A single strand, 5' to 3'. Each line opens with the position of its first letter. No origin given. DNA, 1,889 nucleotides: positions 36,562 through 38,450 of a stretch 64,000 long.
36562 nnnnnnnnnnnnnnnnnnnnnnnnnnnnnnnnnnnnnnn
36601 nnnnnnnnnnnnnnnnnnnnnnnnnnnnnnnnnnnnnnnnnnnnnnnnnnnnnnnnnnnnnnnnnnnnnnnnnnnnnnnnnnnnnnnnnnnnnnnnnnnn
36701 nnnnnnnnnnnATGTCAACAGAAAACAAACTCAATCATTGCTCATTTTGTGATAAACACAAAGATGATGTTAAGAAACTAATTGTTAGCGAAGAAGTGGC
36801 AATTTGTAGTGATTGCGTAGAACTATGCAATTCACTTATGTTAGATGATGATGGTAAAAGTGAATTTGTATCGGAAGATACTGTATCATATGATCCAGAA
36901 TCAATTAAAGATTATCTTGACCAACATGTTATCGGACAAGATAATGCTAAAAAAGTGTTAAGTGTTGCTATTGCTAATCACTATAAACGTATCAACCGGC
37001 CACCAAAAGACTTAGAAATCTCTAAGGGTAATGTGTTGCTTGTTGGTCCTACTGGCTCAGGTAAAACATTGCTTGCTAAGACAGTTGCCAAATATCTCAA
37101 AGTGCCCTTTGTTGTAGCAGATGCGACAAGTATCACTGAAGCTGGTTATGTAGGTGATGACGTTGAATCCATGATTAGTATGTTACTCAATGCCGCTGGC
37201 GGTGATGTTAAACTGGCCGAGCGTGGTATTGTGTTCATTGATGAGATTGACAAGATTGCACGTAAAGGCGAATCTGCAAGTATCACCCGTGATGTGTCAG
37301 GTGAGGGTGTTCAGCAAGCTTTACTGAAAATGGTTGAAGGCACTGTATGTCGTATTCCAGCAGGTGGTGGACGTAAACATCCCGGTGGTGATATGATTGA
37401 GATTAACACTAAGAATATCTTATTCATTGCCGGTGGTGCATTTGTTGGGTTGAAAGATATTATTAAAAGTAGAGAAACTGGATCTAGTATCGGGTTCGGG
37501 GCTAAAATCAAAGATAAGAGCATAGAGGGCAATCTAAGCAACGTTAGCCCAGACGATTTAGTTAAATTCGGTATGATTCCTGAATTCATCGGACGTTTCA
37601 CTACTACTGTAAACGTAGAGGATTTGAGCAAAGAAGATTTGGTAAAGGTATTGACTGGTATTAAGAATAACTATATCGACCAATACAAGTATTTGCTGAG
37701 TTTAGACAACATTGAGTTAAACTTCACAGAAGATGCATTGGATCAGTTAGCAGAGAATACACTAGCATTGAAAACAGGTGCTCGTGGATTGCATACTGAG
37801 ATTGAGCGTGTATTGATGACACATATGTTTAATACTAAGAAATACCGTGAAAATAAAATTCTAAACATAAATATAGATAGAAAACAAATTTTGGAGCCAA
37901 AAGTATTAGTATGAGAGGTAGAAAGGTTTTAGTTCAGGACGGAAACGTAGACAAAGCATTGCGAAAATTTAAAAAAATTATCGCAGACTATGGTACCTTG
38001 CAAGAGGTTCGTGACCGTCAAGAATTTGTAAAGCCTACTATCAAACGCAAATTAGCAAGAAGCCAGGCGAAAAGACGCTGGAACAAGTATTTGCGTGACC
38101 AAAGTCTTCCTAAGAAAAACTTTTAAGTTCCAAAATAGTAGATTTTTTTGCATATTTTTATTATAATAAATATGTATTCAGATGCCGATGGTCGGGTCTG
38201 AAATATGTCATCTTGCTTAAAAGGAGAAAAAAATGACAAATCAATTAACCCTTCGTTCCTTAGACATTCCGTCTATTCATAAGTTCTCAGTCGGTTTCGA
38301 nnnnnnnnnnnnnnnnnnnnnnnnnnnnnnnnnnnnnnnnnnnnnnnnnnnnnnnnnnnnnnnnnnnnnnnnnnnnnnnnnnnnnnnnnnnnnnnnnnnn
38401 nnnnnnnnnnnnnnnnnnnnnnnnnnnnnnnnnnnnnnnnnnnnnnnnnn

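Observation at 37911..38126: Ribosomal protein bS21 gene translationally coupled to clpX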

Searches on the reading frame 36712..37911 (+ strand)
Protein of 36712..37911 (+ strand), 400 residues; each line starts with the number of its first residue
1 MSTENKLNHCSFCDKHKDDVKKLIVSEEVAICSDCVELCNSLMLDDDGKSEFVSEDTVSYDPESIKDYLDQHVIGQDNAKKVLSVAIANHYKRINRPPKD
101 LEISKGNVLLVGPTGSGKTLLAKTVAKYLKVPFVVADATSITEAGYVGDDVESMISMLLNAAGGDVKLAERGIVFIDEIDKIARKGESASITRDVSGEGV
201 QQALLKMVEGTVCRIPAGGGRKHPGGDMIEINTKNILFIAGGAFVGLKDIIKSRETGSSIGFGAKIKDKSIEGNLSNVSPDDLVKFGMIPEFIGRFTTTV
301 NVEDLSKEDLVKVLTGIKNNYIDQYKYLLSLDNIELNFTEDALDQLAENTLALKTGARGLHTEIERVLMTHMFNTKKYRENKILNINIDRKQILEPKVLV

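Call 3: search_protein_families(library=pfam, proteins=[window:36712-37911:+], max_evalue=0.01)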
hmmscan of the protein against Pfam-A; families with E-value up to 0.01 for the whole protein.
window:36712-37911:+ (400 aa): 20 families
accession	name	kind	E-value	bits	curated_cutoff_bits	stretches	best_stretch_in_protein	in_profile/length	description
PF07724.20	AAA_2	-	8.6e-33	114.1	27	1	105-297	3-164/166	AAA domain (Cdc48 subfamily)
PF00004.35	AAA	-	3.2e-18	66.9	21.2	1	108-212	1-96/131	ATPase family associated with various cellular activities (AAA)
PF06689.19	zf-C4_ClpX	-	6.6e-13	48.8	27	1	9-43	2-37/39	ClpX C4-type zinc finger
PF00493.29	MCM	-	1.7e-09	37.6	23.3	1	64-186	17-137/224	MCM P-loop domain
PF10431.15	ClpB_D2-small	-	4e-08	33.6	21.9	1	305-373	1-65/81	C-terminal, D2-small domain, of ClpB protein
PF05496.18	RuvB_N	-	1.3e-07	32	27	1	72-187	8-101/159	Holliday junction DNA helicase RuvB P-loop domain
PF01078.27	Mg_chelatase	-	1.5e-07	31.4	20.3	1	73-129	5-46/207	Magnesium chelatase, subunit ChlI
PF07728.20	AAA_5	-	7.2e-06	26.5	22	1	107-184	1-80/139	AAA domain (dynein-related subfamily)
PF00158.32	Sigma54_activat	-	3.3e-05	24.1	20.2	1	100-184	17-107/168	Sigma-54 interaction domain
PF13401.12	AAA_22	-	9.4e-05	23.2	27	1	105-143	5-46/130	AAA domain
PF13173.12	AAA_14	-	0.0001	22.8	27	1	107-184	4-76/129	AAA domain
PF06068.19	TIP49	-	0.00048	19.8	23.8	1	65-143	18-90/347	TIP49 P-loop domain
PF13191.12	AAA_16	-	0.00058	20.8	32.6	1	105-132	24-51/167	AAA ATPase domain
PF06309.17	Torsin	-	0.0023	18.5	27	1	51-127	5-75/127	Torsin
PF20720.3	nSTAND3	-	0.0025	18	27.2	0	105-144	17-57/155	Novel STAND NTPase 3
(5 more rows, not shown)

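Call 4: search_protein_families(library=ncbifam, proteins=[window:36712-37911:+], max_evalue=0.01)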
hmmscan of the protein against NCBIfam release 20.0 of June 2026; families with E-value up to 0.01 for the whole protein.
window:36712-37911:+ (400 aa): 43 families (the best 25 are shown)
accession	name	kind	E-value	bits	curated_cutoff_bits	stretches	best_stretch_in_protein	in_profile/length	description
NF003745.1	PRK05342.1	equivalog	3.7e-156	520.2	359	1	5-393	3-399/418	ATP-dependent Clp protease ATP-binding subunit ClpX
TIGR00382.1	clpX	equivalog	4.1e-150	500.4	370.75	1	4-393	5-405/414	ATP-dependent protease ATP-binding subunit ClpX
TIGR00390.1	hslU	equivalog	2.3e-61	208.1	362.45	3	62-162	3-104/441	ATP-dependent protease ATPase subunit HslU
TIGR02639.1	ClpA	equivalog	1.5e-15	56.5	993.15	2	63-143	449-525/734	ATP-dependent Clp protease ATP-binding subunit ClpA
TIGR03346.1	chaperone_ClpB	equivalog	3.7e-13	48.7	1232.1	2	65-129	559-619/853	ATP-dependent chaperone ClpB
NF041006.2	cell_div_CdvC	equivalog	2.1e-11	43.4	650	1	71-183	103-211/370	cell division protein CdvC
NF008004.0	PRK10733.1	equivalog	7.4e-11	40.7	1008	1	72-206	153-281/644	ATP-dependent zinc metalloprotease FtsH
TIGR01241.2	FtsH_fam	equivalog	1.2e-10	40.8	600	1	103-188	194-272/598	ATP-dependent zinc metalloprotease FtsH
TIGR01243.1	CDC48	subfamily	2e-10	39.6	802.65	1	103-207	211-305/733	CDC48 family AAA ATPase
NF003069.1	PRK03992.1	subfamily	9.8e-10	38.1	500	1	106-191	167-245/379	proteasome-activating nucleotidase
TIGR01242.2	TIGR01242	subfamily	2.4e-09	36.7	500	1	105-206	149-240/362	proteasome-activating nucleotidase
NF000868.0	PRK00080.1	equivalog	2.9e-09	36.3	282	1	69-185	23-117/330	Holliday junction branch migration DNA helicase RuvB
NF003229.0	PRK04195.1-5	equivalog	7.6e-09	34.8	280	1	60-191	11-124/413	replication factor C large subunit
NF008118.0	PRK10865.1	equivalog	1.7e-08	32.9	1417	1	66-129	563-622/857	ATP-dependent chaperone ClpB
NF047747.1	PrtsmActNtasePan2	equivalog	1.3e-07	31.2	700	1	106-195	186-269/397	proteasome-activating nucleotidase Pan2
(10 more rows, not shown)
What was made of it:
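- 36712..37914 (+): clpX (400 aa), the upstream cistron whose stop codon overlaps the S21 start. Pfam zf-C4_ClpX, AAA_2 and ClpB_D2-small (calls 3, 4).
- Checked: The upstream 400-aa ORF 36712..37914 is ClpX (NF003745 520 bits against cut-off 359; zf-C4_ClpX, AAA_2 and ClpB_D2-small domains; calls 3, 4).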

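Call 5: search_protein_families(library=phrogs, proteins=[window:36712-37911:+], max_evalue=0.01)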
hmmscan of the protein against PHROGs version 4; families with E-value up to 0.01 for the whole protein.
window:36712-37911:+ (400 aa): 25 families
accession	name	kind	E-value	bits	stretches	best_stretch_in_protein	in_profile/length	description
phrog_4339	-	unknown function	1.2e-96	326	2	165-388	351-524/552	-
phrog_5534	-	unknown function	5e-22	79.4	2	109-250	31-160/273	-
phrog_4871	-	other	1.9e-18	67.3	2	63-130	458-521/764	ATP-dependent protease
phrog_3757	-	unknown function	9.4e-11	42.7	1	103-187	124-201/367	-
phrog_5846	-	DNA, RNA and nucleotide metabolism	1.9e-10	41.6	1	72-185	17-109/380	clamp loader of DNA polymerase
phrog_30773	-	unknown function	4.1e-10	39.6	1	73-187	165-272/666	-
phrog_6797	-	unknown function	4.9e-09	37.4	1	8-46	64-102/107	-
phrog_8638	-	unknown function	1.9e-08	34.4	1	104-184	305-378/568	-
phrog_10401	-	other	2.4e-08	34.2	1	93-187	457-535/667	ATPase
phrog_11838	-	DNA, RNA and nucleotide metabolism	5.5e-08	33.4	1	73-191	19-119/420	clamp loader of DNA polymerase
phrog_168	-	DNA, RNA and nucleotide metabolism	6.1e-08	33.7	1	107-184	44-114/314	clamp loader of DNA polymerase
phrog_9172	-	unknown function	2.5e-07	30.9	1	58-195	58-193/509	-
phrog_249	-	moron, auxiliary metabolic gene and host takeover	2.1e-06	28.3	1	105-180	127-203/380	porphyrin biosynthesis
phrog_12435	-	other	4.7e-06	27.5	1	5-48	3-45/65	protease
phrog_10371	-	DNA, RNA and nucleotide metabolism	1.1e-05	24.8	1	102-184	323-404/683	DNA helicase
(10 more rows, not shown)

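Call 11: find_related_loci(query=window:36712-37911:+, collection=viral_contigs, flank=6000)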
Query window:36712-37911:+ (400 aa) in viral_contigs; peptide patterns used: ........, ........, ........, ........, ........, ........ (x = any residue, [..] = any of these).
517 stretches matched a pattern; 458 encode a relative of the query (tblastn E <= 1e-3); the best 80 are kept; 80 distinct loci.
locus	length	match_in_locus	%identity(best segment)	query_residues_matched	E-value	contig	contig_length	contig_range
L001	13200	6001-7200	91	1-400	0e+0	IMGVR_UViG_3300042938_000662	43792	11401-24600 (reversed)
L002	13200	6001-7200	90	1-400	0e+0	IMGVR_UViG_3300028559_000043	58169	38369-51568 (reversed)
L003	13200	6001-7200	89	1-400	0e+0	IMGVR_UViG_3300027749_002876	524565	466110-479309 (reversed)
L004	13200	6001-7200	89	1-400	0e+0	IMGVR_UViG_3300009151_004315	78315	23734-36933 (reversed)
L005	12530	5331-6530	88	1-400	0e+0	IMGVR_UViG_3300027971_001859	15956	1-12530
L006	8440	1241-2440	88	1-400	0e+0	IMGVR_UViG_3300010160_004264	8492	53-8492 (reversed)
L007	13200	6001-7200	90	1-400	0e+0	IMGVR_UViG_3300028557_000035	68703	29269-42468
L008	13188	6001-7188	83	3-400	0e+0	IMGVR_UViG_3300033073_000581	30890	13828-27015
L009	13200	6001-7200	81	1-400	0e+0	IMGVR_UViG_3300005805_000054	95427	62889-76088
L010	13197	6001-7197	81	1-399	0e+0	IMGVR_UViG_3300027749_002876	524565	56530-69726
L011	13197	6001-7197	81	1-399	0e+0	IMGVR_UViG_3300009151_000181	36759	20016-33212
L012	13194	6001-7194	81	1-400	0e+0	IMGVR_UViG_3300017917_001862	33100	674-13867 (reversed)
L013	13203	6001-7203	79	1-400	0e+0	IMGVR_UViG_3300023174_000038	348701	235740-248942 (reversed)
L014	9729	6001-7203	79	1-400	0e+0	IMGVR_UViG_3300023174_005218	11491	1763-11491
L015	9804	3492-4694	79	1-400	0e+0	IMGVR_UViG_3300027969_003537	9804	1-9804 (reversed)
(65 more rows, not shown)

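Call 37: search_dna_similar(query=window:36712-37911:+, collection=phages, mode=protein, max_rows=25, max_evalue=1e-20)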
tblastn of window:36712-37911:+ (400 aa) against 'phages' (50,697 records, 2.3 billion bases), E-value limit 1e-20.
Records with a match: 71; places in all: 71; records where one place covers at least 80% of the query: 54.
Best place of each record, by identity: <60% 71.
By first word of the organism name: Bacteriophage 27; Prevotella 15; Pseudomonas 11; Listeria 3; Agrobacterium 2; Staphylococcus 2; Acinetobacter 2; Enterococcus 2; Bacillus 2; uncultured 2; and 3 more.
By host as written in the record: - 35; Prevotella sp. 15; Pseudomonas aeruginosa PAO1 5; Listeria monocytogenes 3; Pseudomonas aeruginosa 3; Agrobacterium tumefaciens C58 2; Staphylococcus aureus 2; Bacillus megaterium str. ATCC 43725 2; and 4 more.
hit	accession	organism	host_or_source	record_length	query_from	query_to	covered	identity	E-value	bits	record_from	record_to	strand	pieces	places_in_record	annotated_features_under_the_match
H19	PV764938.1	Sinorhizobium phage Phosso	Sinohrizobium meliloti NRRL L-50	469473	1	373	93%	52.5%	5e-116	377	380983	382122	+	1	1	ATP-dependent Clp protease ATP-binding subunit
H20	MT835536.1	Bacteriophage sp.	human fecal samples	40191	2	374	93%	51.6%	1e-115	376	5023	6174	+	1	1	record has no annotation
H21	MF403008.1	Agrobacterium phage Atu_ph07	Agrobacterium tumefaciens C58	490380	10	390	95%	50.1%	2e-111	364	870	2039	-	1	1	ATP-dependent Clp protease ATP-binding subunit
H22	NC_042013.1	Agrobacterium phage Atu_ph07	Agrobacterium tumefaciens C58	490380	10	390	95%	50.1%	2e-111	364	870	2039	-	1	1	ATP-dependent Clp protease ATP-binding subunit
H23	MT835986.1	Bacteriophage sp.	human fecal samples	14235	9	373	91%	52.2%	7e-116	377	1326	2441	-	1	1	record has no annotation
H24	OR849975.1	Staphylococcus phage SA 1298 Kay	Staphylococcus aureus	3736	10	374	91%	52.0%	7e-118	375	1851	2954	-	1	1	record has no annotation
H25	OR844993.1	Staphylococcus phage SA 1306 Kay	Staphylococcus aureus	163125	10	374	91%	52.0%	2e-115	375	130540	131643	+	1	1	record has no annotation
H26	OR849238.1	Listeria phage LM 4-14-1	Listeria monocytogenes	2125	3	374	93%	50.9%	2e-125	382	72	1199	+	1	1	record has no annotation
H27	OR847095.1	Listeria phage LM 4-11-1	Listeria monocytogenes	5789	3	374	93%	50.9%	5e-118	382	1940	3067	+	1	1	record has no annotation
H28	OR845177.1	Escherichia phage EC22.5-2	Escherichia coli ATCC 25922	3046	6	374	92%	51.3%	4e-124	387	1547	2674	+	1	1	record has no annotation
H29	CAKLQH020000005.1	Acinetobacter phage MD-2021a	not known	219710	9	374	92%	51.5%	1e-117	382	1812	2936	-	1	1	clpX: ATP-dependent specificity component of ClpP serine protease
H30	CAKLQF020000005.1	Acinetobacter phage MD-2021a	not known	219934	9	374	92%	51.5%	1e-117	382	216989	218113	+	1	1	clpX: ATP-dependent specificity component of ClpP serine protease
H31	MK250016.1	Prevotella phage Lak-A1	Prevotella sp.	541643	5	395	98%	48.3%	9e-47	341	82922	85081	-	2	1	record has no annotation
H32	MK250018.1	Prevotella phage Lak-A1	Prevotella sp.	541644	5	395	98%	48.3%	9e-47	341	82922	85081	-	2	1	record has no annotation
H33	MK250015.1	Prevotella phage Lak-A1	Prevotella sp.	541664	5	395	98%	48.3%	9e-47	341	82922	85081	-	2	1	record has no annotation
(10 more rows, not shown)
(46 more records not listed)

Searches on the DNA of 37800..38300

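Call 47: search_rna_families(source=window, start=37800, end=38300, threshold=evalue, max_evalue=1)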
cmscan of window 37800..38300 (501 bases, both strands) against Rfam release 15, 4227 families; matches with E-value up to 1: 2.
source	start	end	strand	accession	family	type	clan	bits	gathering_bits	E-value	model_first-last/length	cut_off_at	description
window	38176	38238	+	RF02523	ROSE_3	Cis-reg; thermoregulator;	-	27.1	43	0.0014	1-69/69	no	Repression of heat shock gene expression (ROSE) element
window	37808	37869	+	RF00049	SNORD36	Gene; snRNA; snoRNA; CD-box;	CL00051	21.3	30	0.72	1-77/77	no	Small nucleolar RNA SNORD36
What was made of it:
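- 38176..38238 (+): ROSE-like RNA thermometer candidate in the hsp20 5'UTR. Full-length but sub-threshold match to Rfam RF02523 ROSE_3 (27.1 bits, gathering score 43, E=0.0014; call 47).
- On ROSE-type RNA thermometer (side finding, hsp20 5'UTR): RF02523 ROSE_3 scores 27.1 bits against a gathering score of 43, E=0.0014, over the full model length 1-69 (call 47).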
